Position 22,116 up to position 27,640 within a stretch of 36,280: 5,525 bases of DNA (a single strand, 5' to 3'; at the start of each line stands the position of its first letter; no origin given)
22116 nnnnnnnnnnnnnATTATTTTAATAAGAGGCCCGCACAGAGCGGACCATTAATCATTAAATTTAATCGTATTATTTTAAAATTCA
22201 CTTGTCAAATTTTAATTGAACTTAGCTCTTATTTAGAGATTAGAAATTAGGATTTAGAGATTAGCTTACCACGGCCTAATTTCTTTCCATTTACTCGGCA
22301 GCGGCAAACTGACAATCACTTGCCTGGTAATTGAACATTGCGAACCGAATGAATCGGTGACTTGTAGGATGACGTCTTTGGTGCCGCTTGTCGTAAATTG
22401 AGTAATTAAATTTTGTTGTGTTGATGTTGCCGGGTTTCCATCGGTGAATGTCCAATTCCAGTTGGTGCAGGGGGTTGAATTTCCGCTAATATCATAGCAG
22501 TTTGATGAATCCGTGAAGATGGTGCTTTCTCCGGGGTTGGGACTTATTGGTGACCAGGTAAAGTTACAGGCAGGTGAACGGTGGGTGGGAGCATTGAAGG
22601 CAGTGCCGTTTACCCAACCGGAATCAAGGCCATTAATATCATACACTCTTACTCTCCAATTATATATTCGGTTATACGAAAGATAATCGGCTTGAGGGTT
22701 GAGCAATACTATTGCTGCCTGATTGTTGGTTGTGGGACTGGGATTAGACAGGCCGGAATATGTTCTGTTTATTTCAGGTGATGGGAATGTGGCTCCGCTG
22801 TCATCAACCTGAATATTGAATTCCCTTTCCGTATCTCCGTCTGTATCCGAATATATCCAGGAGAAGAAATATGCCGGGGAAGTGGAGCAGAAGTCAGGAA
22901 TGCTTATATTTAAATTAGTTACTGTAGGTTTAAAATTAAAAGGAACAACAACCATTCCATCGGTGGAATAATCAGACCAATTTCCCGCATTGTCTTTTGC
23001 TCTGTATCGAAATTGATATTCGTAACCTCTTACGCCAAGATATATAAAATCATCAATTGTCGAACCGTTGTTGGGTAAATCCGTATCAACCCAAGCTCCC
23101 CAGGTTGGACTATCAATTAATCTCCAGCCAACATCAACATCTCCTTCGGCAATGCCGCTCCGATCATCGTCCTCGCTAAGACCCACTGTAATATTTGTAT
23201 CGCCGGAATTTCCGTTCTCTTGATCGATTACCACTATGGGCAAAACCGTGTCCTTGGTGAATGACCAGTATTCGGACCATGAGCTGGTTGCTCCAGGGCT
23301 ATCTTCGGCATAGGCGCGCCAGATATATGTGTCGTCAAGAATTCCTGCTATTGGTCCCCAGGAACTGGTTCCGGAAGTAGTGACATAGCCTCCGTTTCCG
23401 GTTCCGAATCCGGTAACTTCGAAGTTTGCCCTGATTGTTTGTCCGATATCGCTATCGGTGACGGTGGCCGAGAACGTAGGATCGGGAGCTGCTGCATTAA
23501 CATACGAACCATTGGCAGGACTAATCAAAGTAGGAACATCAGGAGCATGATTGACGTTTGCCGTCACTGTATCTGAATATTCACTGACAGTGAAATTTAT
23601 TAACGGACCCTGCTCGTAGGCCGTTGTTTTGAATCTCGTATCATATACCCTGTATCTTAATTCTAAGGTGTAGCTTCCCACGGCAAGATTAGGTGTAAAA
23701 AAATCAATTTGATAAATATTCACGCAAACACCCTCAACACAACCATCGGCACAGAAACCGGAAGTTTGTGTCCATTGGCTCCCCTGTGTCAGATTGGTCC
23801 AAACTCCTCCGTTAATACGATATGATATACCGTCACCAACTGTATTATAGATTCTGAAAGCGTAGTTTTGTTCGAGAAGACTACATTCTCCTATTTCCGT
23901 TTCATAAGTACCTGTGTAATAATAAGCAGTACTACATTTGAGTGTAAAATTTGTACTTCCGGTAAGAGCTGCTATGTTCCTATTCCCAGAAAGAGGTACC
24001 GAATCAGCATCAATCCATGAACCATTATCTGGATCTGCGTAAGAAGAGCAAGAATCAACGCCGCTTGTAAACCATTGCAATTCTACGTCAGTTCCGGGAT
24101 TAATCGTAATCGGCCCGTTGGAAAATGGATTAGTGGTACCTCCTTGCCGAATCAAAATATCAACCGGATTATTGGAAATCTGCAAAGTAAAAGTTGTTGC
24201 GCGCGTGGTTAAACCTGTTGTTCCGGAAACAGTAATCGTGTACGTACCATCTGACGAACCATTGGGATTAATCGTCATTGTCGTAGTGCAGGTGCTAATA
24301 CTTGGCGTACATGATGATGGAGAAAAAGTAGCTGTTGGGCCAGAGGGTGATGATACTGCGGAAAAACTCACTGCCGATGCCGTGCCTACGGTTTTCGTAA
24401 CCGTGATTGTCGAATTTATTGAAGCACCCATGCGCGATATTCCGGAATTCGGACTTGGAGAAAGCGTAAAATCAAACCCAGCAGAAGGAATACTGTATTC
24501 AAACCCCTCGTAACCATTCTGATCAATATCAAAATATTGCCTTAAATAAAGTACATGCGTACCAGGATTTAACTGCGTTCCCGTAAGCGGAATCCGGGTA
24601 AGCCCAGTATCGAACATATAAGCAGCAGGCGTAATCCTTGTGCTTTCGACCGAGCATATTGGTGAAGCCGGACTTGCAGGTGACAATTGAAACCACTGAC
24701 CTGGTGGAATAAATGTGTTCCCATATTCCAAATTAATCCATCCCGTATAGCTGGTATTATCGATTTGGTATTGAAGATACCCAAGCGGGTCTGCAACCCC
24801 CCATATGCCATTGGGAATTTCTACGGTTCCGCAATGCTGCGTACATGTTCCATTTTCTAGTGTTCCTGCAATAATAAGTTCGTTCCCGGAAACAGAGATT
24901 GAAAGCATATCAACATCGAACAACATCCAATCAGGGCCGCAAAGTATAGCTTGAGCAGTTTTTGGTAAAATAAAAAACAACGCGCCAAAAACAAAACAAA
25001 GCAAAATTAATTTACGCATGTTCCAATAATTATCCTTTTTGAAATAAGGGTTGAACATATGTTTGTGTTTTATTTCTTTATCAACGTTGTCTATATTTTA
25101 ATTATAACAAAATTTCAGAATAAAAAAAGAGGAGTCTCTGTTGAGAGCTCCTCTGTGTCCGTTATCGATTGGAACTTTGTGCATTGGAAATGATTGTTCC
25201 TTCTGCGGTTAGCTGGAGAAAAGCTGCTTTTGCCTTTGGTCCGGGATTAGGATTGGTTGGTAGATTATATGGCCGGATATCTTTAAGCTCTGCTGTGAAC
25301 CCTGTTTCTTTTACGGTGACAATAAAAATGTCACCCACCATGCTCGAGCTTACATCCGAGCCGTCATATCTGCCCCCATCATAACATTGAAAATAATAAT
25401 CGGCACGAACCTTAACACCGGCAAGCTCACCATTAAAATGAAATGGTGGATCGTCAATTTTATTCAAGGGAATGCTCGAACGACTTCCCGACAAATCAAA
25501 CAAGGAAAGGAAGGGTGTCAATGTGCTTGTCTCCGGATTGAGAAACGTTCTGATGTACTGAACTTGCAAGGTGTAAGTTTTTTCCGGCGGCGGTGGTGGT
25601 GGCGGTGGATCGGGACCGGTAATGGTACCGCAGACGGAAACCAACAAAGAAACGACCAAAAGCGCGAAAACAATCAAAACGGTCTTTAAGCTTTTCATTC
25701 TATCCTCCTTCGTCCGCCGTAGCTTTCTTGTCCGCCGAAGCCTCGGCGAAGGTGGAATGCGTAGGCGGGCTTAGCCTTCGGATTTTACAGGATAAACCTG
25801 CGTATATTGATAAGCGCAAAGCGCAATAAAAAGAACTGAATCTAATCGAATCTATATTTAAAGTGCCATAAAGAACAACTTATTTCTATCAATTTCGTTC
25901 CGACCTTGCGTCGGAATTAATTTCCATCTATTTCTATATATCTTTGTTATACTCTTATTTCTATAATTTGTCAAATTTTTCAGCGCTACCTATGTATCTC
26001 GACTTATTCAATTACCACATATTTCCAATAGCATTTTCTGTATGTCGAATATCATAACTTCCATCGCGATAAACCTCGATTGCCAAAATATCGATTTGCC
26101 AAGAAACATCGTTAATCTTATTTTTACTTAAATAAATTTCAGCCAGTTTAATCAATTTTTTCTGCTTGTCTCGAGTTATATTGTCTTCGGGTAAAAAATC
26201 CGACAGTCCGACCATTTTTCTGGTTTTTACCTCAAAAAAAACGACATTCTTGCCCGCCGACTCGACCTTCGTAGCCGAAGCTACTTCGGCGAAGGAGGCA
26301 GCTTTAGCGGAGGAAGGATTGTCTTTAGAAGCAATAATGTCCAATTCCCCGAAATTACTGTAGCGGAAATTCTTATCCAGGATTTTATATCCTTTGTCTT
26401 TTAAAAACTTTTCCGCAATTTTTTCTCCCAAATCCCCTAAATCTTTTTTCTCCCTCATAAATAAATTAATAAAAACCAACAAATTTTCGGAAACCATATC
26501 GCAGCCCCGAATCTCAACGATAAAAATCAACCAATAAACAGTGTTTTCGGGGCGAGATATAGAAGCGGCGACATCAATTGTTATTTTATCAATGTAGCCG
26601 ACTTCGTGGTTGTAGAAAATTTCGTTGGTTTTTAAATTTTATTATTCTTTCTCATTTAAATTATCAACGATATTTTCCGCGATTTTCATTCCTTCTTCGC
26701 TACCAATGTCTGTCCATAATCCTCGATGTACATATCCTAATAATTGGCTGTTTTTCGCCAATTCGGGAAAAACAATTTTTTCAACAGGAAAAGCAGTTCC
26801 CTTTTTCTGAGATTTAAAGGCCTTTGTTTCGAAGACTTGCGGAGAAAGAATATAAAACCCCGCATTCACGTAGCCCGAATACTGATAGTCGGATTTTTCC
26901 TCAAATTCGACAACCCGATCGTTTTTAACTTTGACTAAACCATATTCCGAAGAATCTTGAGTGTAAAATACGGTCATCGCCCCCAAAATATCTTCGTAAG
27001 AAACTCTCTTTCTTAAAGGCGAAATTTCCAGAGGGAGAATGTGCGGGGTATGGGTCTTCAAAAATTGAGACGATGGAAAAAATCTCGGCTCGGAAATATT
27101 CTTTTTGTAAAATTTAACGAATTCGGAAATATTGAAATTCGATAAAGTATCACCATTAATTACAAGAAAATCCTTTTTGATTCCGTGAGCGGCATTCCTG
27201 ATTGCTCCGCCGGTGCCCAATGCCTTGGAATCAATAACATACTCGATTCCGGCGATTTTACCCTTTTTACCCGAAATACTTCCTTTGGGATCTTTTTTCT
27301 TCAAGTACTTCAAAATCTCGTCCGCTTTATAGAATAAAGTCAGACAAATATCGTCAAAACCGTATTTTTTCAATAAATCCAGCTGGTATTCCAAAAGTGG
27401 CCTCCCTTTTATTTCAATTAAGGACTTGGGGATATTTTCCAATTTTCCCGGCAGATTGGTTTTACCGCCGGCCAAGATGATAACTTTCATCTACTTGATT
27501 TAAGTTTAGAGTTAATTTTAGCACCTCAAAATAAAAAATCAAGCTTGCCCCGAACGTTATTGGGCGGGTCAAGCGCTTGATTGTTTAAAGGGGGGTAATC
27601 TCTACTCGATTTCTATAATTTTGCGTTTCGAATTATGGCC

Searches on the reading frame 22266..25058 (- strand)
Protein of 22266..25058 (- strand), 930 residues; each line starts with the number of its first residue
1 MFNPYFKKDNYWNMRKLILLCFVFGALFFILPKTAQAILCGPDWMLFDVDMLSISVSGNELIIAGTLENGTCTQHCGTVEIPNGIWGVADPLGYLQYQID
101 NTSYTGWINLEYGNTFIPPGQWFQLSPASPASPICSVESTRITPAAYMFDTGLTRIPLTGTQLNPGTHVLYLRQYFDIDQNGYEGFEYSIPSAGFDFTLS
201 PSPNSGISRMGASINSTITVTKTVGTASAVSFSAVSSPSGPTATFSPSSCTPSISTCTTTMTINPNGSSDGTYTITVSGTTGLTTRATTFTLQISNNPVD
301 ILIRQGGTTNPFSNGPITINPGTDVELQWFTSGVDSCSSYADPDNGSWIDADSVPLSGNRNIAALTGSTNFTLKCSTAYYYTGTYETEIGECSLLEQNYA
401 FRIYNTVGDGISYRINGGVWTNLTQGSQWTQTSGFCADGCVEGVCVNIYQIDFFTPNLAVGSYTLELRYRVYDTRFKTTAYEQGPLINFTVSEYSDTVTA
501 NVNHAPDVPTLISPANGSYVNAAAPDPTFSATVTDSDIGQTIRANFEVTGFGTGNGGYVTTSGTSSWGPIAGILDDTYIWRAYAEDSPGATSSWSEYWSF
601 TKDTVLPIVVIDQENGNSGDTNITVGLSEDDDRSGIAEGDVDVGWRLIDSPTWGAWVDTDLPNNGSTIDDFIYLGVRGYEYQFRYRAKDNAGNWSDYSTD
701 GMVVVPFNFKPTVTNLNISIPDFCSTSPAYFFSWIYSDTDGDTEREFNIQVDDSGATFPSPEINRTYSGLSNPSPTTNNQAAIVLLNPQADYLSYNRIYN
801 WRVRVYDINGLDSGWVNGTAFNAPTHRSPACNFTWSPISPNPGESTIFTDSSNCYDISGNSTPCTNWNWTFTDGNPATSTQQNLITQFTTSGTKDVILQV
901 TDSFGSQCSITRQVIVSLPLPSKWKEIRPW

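Call 13: search_protein_families(library=pfam, proteins=[window:22266-25058:-], max_evalue=0.001)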
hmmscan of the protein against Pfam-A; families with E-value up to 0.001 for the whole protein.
window:22266-25058:- (930 aa): 2 families
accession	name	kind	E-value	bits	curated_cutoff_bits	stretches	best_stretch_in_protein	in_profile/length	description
PF18911.6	PKD_4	-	1e-07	32.3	27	1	863-913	33-82/85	PKD domain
PF25788.1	Ig_Rha78A_N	-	0.00031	21.4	27.4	0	730-821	20-99/105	Rha78A-like, N-terminal immunoglobulin domain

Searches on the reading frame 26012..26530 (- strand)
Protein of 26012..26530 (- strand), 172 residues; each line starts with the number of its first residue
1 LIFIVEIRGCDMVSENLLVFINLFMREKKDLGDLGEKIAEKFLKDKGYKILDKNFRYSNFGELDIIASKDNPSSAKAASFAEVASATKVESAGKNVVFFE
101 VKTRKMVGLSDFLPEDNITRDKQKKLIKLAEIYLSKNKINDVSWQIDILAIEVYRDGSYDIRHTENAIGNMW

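Call 13: search_protein_families(library=pfam, proteins=[window:26012-26530:-], max_evalue=0.001)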
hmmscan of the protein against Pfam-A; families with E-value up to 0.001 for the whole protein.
window:26012-26530:- (172 aa): 1 family
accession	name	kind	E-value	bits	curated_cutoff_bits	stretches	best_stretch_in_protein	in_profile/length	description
PF02021.23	UPF0102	-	4.1e-20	72.4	23.6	1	35-151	1-80/80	Uncharacterised protein family UPF0102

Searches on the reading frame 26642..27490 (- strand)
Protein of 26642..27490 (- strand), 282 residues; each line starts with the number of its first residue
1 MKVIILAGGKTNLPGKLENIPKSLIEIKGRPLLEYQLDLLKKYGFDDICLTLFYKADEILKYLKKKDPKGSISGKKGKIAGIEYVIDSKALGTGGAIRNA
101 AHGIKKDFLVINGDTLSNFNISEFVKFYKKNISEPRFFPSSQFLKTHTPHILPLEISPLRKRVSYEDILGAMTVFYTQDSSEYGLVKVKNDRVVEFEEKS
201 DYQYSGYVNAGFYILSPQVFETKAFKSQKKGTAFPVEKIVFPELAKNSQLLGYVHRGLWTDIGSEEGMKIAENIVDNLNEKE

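Call 13: search_protein_families(library=pfam, proteins=[window:26642-27490:-], max_evalue=0.001)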
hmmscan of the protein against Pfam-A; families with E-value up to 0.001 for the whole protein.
window:26642-27490:- (282 aa): 2 families
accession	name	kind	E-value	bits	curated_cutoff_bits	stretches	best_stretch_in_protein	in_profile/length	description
PF00483.29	NTP_transferase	-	1.1e-21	78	21.2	2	168-266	131-233/245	Nucleotidyl transferase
PF12804.13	NTP_transf_3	-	2e-07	31.7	27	1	3-115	1-96/160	MobA-like NTP transferase domain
